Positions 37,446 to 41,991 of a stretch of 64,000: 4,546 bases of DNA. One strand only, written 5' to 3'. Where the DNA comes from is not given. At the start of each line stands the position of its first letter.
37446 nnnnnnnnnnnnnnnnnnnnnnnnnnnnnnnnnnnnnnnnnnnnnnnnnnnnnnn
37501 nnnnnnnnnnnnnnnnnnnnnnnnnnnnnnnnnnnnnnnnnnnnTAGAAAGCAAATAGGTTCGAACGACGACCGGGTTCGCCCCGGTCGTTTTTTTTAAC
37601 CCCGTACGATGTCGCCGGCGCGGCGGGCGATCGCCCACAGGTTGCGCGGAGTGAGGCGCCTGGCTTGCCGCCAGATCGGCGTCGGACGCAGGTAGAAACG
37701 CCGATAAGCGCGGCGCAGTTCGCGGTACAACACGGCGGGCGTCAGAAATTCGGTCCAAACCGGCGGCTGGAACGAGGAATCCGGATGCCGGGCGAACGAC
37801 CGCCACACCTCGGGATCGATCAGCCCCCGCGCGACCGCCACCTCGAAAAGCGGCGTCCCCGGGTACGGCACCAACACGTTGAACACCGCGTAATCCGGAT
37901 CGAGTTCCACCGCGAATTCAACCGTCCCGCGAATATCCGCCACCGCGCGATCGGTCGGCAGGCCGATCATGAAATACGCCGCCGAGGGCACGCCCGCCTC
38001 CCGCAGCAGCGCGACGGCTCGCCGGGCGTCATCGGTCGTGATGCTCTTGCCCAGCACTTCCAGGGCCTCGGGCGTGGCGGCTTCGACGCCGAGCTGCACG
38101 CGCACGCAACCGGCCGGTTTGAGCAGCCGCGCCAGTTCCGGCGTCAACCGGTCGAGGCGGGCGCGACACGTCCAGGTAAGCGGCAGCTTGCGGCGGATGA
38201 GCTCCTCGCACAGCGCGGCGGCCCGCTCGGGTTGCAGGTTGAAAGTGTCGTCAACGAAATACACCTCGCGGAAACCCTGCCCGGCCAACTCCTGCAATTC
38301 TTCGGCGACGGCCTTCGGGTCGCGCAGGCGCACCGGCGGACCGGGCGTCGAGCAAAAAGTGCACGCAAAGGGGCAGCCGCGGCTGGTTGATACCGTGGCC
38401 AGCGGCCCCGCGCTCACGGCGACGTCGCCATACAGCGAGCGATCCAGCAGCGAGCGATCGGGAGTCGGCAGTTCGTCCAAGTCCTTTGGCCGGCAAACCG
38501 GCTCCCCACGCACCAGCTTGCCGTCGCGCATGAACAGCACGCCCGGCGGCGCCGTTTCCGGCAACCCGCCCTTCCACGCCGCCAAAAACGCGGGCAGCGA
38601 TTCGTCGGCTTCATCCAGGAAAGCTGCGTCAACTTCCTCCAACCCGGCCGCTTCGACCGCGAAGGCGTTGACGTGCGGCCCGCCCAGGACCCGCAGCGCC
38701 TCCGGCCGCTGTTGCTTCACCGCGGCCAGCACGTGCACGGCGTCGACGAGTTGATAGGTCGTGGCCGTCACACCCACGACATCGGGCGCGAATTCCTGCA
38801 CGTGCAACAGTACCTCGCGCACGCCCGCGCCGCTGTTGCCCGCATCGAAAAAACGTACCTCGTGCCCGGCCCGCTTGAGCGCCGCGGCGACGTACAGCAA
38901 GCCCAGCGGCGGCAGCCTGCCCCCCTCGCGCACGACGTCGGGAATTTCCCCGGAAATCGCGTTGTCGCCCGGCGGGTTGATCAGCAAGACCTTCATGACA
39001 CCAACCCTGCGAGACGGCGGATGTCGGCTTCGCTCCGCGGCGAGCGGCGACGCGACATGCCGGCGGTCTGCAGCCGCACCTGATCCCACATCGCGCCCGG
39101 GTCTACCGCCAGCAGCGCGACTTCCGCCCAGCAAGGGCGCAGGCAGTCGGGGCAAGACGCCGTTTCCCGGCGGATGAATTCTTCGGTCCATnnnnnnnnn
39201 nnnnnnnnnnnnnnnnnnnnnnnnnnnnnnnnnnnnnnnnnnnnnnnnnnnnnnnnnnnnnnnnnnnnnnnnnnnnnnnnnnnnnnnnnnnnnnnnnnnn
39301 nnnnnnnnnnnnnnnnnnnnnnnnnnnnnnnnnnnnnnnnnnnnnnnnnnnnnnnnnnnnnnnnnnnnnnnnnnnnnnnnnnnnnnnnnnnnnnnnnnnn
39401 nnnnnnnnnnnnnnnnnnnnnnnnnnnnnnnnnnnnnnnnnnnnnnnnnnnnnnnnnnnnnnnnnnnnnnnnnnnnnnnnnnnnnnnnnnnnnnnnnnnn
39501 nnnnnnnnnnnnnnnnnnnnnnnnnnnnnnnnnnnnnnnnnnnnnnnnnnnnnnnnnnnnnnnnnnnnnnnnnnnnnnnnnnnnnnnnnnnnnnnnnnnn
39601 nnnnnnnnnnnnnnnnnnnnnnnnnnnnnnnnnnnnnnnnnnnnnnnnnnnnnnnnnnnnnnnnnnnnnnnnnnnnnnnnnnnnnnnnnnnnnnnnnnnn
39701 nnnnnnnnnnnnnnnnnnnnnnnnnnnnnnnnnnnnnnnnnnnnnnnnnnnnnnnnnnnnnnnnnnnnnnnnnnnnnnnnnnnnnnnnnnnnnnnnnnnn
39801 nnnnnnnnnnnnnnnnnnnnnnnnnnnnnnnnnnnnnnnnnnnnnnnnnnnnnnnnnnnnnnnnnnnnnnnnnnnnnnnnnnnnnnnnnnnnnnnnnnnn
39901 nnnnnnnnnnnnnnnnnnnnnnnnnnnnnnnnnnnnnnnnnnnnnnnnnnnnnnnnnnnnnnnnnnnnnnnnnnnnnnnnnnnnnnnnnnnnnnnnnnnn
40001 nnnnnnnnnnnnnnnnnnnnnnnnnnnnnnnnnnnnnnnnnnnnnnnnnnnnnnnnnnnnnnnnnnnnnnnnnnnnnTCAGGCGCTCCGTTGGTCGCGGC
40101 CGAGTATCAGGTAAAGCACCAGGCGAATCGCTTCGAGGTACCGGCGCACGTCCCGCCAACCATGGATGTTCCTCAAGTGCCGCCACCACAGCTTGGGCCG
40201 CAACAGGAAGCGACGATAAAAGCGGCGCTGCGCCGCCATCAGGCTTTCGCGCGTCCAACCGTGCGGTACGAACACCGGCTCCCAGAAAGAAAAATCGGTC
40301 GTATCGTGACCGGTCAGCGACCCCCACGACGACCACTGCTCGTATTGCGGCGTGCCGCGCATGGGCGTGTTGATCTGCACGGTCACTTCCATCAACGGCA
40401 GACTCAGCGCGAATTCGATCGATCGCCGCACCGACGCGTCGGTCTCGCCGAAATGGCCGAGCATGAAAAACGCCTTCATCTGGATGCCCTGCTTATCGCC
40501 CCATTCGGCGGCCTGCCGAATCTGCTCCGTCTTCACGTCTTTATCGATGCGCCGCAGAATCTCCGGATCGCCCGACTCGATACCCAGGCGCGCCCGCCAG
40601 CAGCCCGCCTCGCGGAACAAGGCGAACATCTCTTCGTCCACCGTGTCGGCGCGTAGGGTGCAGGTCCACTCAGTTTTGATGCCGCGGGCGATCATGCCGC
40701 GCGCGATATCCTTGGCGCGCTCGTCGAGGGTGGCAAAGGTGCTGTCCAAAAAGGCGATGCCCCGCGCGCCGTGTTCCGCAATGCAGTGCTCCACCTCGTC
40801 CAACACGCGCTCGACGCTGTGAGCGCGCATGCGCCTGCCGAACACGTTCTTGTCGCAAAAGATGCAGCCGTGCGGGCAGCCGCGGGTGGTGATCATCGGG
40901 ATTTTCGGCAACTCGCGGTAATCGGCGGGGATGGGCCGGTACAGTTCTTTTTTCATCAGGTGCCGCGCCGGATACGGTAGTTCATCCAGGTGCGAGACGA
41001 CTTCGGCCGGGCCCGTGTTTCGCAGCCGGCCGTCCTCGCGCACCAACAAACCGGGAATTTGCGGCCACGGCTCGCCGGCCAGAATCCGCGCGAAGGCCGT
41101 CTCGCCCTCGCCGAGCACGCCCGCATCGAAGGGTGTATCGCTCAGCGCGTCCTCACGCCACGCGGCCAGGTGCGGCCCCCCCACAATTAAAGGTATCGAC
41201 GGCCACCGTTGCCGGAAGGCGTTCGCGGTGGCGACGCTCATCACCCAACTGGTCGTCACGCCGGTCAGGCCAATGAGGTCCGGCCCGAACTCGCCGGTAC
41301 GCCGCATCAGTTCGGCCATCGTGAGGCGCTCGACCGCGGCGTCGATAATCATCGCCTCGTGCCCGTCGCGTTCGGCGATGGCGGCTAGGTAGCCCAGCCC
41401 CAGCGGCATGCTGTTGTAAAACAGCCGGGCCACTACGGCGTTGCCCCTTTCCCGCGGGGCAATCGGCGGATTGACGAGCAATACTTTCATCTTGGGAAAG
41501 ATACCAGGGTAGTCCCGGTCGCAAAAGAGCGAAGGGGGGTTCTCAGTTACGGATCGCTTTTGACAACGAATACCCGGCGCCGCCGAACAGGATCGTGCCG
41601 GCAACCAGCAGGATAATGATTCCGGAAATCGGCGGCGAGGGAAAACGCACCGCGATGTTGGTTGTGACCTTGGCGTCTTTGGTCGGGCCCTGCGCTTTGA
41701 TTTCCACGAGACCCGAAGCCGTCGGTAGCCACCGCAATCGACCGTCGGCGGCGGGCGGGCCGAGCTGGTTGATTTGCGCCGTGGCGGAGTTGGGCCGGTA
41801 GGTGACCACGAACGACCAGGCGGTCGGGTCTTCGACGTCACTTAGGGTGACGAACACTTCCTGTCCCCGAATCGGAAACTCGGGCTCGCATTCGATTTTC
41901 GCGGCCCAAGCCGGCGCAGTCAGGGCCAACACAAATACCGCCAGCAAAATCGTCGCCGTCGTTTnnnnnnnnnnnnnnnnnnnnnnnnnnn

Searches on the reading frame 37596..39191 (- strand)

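Call 55: search_protein_families(library=ncbifam, proteins=[window:37596-39191:-], max_evalue=0.01)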
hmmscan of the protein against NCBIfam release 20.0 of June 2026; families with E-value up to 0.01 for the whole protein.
window:37596-39191:- (531 aa): 25 families
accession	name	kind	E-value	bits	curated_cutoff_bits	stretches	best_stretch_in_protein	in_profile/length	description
TIGR02026.1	BchE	equivalog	5.4e-49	167.4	481.35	1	68-508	2-435/497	magnesium-protoporphyrin IX monomethyl ester anaerobic oxidative cyclase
TIGR04072.2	rSAM_ladder_B12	equivalog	4.3e-40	137.7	360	1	95-460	18-380/443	lipid biosynthesis B12-binding/radical SAM protein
TIGR04479.1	bcpD_PhpK_rSAM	subfamily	1.1e-39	136.2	600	1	92-447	69-426/504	PhpK family radical SAM P-methyltransferase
TIGR03471.1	HpnJ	equivalog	1.5e-39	136.2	577.6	1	111-512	46-445/472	hopanoid biosynthesis associated radical SAM protein HpnJ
TIGR04385.1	B12_rSAM_cofa1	equivalog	1.7e-36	126.4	450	1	92-461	17-403/438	B12 lower ligand biosynthesis radical SAM protein BzaD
NF033070.1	rSAM_AprD4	equivalog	6.9e-34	117.5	500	1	91-461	38-399/456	AprD4 family radical SAM diol-dehydratase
NF050148.1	rSAM_ApyD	equivalog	2.5e-32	112.1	750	1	94-452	24-393/645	RiPP biosynthesis radical SAM protein ApyD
TIGR04367.1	HpnR_B12_rSAM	equivalog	5.8e-31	107.6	650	1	92-450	19-371/490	hopanoid C-3 methylase HpnR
TIGR04295.1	B12_rSAM_oligo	hypoth_equivalog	2.6e-28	98.9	400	1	95-413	25-346/422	TIGR04295 family B12-binding domain-containing radical SAM protein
TIGR03975.1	rSAM_ocin_1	subfamily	3.6e-23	81.9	281.85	1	124-415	117-416/606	RiPP maturation radical SAM C-methyltransferase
TIGR04014.1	B12_SAM_MJ_0865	equivalog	2.8e-20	72.5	360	1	143-454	47-360/434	methyl-coenzyme M reductase glutamine C-methyltransferase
NF038361.1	rSAM_Sden_1168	equivalog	9.5e-20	70.6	575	1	93-459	83-480/560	Sden_1168 family B12-binding radical SAM P-methyltransferase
TIGR04013.1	B12_SAM_MJ_1487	hypoth_equivalog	9.8e-18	64.1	251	1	130-313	37-203/382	TIGR04013 family B12-binding domain/radical SAM domain-containing protein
TIGR04428.1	B12_rSAM_trp_MT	equivalog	1.1e-13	50.5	500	1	261-439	213-407/558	tryptophan 2-C-methyltransferase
NF040546.1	rSAM_CUAEP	equivalog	1.2e-12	47.3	500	1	94-407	12-319/468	CUAEP/CCAEP-tail radical SAM (seleno)protein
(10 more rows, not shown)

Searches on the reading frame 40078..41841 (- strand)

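Call 25: search_protein_families(library=pfam, proteins=[window:40078-41841:-], max_evalue=0.01)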
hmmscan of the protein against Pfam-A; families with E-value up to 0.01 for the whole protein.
window:40078-41841:- (587 aa): 2 families
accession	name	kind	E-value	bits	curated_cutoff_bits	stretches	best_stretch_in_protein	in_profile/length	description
PF04055.27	Radical_SAM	-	2.2e-23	83.7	29.5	1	316-478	1-166/166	Radical SAM superfamily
PF02310.24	B12-binding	-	9.2e-19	67.9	32.1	1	134-253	2-120/121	B12 binding domain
